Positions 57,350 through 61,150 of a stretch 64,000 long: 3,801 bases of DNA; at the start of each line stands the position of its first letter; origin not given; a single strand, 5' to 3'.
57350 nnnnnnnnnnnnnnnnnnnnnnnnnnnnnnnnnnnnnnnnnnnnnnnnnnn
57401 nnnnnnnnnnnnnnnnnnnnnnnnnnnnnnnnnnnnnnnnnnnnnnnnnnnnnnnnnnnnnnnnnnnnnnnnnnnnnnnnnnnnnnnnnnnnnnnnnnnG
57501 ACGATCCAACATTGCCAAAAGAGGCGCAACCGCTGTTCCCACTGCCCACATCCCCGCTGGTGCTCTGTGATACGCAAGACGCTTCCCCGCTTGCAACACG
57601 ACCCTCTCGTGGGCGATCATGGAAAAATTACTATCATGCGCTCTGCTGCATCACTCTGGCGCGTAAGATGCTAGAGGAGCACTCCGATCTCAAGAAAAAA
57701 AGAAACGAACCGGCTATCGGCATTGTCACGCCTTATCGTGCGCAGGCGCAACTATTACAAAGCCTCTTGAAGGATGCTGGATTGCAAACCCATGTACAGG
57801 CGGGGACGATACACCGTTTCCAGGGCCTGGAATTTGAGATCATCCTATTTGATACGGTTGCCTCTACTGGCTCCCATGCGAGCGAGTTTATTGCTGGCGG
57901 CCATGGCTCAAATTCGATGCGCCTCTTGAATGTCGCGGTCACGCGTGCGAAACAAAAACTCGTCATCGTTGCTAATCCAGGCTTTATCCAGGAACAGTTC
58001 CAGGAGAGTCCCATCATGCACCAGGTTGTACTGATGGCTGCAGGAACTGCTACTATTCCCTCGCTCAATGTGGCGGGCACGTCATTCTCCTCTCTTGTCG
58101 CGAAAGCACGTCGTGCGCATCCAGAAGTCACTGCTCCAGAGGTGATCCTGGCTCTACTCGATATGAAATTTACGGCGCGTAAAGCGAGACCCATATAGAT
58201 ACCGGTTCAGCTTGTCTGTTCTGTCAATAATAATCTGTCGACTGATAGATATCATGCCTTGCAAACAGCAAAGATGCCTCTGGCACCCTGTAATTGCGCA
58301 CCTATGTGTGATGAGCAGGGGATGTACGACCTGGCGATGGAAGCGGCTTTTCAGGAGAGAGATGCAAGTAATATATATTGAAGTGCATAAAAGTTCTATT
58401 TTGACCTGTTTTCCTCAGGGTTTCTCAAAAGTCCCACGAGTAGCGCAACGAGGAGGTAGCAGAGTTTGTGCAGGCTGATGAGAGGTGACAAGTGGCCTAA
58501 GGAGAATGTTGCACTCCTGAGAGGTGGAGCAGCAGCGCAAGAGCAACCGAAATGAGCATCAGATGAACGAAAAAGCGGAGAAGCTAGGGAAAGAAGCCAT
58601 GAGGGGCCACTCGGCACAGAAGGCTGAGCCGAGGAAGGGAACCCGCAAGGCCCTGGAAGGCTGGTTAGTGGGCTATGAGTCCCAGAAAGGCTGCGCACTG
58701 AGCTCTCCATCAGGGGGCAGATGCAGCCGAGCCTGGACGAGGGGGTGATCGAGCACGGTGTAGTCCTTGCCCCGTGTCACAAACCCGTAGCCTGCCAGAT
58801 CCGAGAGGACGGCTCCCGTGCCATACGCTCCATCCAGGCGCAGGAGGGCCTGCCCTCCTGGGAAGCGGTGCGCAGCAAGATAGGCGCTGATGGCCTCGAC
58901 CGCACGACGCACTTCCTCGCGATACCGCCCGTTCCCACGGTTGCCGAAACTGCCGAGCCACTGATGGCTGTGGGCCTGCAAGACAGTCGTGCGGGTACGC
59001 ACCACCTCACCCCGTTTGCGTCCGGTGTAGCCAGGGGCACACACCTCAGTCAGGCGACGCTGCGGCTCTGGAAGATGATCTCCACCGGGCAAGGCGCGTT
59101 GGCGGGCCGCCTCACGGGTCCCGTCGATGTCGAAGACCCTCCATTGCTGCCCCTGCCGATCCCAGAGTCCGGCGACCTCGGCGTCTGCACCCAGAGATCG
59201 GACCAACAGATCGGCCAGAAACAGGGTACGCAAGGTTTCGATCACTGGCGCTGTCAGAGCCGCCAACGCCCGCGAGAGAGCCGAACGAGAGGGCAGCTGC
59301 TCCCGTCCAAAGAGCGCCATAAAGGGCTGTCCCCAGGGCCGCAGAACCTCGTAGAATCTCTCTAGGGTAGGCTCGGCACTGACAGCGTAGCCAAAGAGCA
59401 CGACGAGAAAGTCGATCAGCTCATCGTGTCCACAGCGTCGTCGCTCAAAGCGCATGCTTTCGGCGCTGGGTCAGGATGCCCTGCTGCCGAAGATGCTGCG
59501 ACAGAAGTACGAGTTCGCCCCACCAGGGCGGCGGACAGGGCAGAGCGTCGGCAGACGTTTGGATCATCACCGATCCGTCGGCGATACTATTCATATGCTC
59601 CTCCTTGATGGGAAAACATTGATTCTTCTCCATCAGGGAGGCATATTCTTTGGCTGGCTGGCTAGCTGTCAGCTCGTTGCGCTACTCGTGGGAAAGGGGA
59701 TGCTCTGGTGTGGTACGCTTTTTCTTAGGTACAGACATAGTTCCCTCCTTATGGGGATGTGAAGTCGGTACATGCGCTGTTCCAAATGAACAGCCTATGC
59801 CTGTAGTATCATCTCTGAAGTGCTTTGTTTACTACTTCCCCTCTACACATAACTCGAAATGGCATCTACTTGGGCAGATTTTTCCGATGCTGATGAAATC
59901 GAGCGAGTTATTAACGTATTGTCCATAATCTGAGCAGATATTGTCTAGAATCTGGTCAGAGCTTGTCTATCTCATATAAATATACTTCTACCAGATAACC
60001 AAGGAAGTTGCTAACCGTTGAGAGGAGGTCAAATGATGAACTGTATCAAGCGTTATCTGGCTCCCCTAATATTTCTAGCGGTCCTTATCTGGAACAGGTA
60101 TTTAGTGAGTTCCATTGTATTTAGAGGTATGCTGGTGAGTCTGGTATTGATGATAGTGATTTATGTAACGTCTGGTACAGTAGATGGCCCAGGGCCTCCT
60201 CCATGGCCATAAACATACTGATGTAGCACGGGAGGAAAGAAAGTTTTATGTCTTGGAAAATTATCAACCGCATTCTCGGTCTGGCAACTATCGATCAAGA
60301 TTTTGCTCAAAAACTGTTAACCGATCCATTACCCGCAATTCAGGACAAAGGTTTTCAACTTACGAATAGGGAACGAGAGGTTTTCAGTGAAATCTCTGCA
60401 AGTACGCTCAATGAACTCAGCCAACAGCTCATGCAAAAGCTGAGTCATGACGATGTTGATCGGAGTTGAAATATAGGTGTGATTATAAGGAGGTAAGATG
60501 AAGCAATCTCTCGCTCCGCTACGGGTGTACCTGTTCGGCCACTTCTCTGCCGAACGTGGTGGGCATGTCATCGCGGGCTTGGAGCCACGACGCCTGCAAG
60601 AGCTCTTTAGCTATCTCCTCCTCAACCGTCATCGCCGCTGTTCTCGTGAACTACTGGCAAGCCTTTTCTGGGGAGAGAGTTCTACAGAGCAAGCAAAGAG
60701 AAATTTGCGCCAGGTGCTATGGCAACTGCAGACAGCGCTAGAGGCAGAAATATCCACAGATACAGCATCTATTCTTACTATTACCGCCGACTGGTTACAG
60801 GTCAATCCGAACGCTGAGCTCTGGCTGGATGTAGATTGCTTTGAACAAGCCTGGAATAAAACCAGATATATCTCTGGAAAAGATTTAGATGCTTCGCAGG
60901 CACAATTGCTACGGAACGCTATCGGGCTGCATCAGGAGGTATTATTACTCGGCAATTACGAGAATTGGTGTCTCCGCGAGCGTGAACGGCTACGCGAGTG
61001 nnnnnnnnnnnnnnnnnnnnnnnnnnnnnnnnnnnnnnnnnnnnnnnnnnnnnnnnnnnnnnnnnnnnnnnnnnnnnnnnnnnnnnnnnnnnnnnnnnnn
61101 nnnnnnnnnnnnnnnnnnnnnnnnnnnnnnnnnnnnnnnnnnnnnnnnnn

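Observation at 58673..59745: Multiply frameshifted, truncated IS transposase marks the right edge of the defence island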

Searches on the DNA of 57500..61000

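Call 35: search_rna_families(source=window, start=57500, end=61000, threshold=evalue, max_evalue=1)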
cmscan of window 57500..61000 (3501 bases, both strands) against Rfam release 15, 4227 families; matches with E-value up to 1: 0.
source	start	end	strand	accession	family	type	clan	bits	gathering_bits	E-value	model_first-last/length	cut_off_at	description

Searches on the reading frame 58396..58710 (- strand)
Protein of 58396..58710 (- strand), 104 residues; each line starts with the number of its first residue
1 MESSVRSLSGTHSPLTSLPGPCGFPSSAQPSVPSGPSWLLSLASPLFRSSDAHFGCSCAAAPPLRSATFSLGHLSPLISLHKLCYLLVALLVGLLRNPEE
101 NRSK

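Call 5: search_protein_families(library=pfam, proteins=[window:58396-58710:-], max_evalue=1)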
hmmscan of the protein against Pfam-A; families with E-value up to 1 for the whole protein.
window:58396-58710:- (104 aa): 0 families

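Call 6: search_protein_families(library=ncbifam, proteins=[window:58396-58710:-], max_evalue=1)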
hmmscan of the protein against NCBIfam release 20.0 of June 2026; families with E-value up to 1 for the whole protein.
window:58396-58710:- (104 aa): 1 family
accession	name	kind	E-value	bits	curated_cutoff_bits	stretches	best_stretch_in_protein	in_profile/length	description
NF040914.1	Mrt_core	domain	0.15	12.1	100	1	51-98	36-83/108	myxosortase family intramembrane protease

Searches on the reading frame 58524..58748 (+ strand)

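Call 5: search_protein_families(library=pfam, proteins=[window:58524-58748:+], max_evalue=1)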
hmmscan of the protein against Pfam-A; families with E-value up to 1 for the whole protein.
window:58524-58748:+ (74 aa): 1 family
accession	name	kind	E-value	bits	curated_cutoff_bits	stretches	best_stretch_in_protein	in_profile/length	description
PF25597.1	SH3_retrovirus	-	0.15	12.4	27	1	33-66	23-57/73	Retroviral polymerase SH3-like domain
